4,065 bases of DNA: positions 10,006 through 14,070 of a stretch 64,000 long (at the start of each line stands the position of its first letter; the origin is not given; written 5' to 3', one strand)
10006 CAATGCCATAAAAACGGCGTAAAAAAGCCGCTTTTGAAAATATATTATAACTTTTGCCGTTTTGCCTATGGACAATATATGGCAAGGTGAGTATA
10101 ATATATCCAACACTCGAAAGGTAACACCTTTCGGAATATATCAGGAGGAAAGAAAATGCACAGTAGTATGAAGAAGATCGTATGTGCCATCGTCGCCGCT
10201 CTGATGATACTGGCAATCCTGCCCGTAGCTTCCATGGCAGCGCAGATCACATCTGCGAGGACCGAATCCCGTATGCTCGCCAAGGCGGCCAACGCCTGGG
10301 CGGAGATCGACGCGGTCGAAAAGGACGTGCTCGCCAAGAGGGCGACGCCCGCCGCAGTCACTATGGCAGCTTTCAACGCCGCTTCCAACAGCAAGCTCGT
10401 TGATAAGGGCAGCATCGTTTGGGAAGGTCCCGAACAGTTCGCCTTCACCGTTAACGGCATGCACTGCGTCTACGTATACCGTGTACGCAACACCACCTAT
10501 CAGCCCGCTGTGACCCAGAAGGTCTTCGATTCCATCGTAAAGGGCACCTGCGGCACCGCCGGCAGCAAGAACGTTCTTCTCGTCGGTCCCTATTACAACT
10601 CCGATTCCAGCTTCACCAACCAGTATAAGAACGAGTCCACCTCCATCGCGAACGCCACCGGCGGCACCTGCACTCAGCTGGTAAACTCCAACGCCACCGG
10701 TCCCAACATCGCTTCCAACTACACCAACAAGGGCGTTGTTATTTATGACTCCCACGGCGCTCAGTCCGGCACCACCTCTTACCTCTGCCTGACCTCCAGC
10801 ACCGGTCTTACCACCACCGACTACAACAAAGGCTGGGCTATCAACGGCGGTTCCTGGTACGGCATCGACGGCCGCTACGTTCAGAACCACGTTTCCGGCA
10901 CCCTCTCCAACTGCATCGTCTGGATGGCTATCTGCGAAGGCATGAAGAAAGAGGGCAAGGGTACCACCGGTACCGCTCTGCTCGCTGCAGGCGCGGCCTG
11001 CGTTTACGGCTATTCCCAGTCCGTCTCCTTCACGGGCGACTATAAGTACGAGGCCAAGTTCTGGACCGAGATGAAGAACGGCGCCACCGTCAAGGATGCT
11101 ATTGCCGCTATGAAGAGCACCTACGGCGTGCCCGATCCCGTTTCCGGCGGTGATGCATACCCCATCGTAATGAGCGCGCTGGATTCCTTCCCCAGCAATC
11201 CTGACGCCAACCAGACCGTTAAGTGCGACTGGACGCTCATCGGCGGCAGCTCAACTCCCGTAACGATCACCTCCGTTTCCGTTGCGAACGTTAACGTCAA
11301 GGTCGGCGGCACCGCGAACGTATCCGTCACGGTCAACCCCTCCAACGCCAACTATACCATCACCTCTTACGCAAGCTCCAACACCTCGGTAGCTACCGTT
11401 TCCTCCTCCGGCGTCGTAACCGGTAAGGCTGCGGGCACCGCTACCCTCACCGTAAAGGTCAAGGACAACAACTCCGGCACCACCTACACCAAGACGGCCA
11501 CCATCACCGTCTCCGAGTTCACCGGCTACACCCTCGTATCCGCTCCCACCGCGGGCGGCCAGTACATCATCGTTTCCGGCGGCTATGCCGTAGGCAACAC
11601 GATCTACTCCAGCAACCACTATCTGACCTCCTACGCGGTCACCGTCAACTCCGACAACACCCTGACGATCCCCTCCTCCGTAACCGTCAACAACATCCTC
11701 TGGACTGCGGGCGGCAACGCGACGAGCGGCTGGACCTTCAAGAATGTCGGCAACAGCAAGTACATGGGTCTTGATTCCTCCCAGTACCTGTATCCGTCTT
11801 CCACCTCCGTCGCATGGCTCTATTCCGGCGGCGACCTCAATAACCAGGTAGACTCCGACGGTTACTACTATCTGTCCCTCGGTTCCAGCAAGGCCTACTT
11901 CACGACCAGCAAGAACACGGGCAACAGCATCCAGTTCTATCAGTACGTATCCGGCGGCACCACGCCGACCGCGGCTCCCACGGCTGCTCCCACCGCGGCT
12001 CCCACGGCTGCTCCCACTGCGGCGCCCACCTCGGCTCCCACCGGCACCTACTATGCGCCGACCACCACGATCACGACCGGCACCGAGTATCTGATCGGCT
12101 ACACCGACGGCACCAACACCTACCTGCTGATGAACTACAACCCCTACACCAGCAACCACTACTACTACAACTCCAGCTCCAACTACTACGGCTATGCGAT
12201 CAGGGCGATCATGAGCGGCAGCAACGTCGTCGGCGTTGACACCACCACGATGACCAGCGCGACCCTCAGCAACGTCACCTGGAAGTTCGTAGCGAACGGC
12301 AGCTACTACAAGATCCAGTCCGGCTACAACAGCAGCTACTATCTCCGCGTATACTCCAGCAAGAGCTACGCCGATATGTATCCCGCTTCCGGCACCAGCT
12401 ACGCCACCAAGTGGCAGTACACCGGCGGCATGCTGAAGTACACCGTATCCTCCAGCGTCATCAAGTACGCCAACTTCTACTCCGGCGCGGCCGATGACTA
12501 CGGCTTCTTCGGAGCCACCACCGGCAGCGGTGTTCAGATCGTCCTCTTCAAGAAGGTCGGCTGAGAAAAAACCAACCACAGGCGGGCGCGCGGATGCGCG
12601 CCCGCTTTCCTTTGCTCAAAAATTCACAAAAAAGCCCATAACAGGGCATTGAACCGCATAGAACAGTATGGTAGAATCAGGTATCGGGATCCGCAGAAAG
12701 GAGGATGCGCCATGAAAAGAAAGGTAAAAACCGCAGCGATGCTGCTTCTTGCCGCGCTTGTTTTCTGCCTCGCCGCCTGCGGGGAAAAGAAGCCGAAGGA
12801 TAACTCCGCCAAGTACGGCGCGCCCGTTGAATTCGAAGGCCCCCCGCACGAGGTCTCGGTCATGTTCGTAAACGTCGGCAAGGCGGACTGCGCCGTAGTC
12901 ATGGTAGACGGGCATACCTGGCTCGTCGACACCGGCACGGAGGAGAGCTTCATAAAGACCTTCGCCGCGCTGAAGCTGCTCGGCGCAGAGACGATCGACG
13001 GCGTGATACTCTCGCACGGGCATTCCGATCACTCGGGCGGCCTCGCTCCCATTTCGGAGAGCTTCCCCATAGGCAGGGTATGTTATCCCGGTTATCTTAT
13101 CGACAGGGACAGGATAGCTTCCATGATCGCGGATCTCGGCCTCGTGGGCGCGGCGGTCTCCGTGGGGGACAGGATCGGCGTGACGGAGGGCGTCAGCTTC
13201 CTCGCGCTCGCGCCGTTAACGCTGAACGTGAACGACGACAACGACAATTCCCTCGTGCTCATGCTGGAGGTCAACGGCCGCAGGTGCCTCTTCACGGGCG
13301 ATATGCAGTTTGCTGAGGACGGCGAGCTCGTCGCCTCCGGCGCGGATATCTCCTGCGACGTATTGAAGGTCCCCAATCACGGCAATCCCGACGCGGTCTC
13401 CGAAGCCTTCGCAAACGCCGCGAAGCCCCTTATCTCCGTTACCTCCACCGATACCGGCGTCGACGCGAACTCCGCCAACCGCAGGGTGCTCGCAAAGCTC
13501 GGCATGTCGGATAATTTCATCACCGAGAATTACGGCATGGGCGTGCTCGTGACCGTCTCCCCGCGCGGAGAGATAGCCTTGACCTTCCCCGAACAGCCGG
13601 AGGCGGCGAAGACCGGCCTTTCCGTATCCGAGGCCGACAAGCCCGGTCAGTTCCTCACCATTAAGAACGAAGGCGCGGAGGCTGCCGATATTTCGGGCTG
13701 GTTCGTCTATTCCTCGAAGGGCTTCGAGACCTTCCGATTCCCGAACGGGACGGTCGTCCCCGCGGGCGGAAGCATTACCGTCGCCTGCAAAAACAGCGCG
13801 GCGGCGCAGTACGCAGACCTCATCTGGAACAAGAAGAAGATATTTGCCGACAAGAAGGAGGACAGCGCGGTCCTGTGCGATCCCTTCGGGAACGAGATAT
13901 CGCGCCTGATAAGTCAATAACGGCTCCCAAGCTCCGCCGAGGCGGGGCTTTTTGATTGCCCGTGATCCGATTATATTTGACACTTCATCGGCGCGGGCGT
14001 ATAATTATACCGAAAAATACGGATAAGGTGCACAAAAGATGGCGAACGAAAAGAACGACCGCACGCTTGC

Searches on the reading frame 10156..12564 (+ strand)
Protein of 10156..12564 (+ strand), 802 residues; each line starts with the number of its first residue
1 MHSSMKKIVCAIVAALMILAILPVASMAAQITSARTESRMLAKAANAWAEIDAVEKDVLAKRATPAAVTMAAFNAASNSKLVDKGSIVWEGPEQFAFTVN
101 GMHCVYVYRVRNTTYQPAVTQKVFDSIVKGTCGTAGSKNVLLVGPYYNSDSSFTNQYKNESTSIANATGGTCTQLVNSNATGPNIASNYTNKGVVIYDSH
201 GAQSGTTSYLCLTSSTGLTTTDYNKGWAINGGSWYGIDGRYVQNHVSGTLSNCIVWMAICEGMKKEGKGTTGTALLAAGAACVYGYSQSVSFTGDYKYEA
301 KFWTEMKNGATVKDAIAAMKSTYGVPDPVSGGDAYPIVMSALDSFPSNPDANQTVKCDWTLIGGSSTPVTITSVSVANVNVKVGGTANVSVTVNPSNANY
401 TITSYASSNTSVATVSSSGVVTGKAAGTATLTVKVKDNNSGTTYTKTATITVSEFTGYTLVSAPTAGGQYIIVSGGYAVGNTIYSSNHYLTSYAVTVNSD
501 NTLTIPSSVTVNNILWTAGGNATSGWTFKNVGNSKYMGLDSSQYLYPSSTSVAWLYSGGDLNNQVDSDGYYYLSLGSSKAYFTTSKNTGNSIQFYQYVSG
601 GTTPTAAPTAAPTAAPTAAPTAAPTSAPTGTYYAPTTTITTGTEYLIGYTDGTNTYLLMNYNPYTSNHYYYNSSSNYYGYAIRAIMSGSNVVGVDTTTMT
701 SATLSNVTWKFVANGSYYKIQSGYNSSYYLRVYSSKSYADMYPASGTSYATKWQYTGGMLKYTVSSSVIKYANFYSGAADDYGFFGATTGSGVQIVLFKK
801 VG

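Call 54: search_protein_families(library=pfam, proteins=[window:10156-12564:+], max_evalue=0.00001)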
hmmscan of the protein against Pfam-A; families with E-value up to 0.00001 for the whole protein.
window:10156-12564:+ (802 aa): 1 family
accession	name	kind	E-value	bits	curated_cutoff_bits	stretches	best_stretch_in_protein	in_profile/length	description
PF02368.24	Big_2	-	6.5e-10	39.3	22.8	1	369-443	2-76/79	Bacterial Ig-like domain (group 2)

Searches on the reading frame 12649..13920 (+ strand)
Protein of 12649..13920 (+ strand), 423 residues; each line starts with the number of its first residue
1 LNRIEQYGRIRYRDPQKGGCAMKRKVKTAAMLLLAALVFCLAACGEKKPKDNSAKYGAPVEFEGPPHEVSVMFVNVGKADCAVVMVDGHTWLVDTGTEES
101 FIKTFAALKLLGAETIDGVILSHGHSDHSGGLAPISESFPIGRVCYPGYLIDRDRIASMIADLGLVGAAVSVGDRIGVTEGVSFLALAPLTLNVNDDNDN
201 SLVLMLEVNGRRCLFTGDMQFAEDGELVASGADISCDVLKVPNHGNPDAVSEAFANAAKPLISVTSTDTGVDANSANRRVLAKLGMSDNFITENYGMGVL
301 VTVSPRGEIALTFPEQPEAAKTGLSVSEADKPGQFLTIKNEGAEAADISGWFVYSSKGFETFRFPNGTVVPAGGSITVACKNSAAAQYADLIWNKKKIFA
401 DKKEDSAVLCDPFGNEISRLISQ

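Call 54: search_protein_families(library=pfam, proteins=[window:12649-13920:+], max_evalue=0.00001)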
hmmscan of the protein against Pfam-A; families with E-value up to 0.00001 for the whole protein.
window:12649-13920:+ (423 aa): 3 families
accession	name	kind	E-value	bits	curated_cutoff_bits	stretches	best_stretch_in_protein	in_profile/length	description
PF00753.33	Lactamase_B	-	2.8e-17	63.7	22.7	1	79-260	6-187/196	Metallo-beta-lactamase superfamily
PF00932.25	LTD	-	1.2e-13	51.8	34.3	1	318-419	2-104/109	Lamin Tail Domain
PF12706.13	Lactamase_B_2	-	2.9e-07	30.7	27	1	92-226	4-150/200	Beta-lactamase superfamily domain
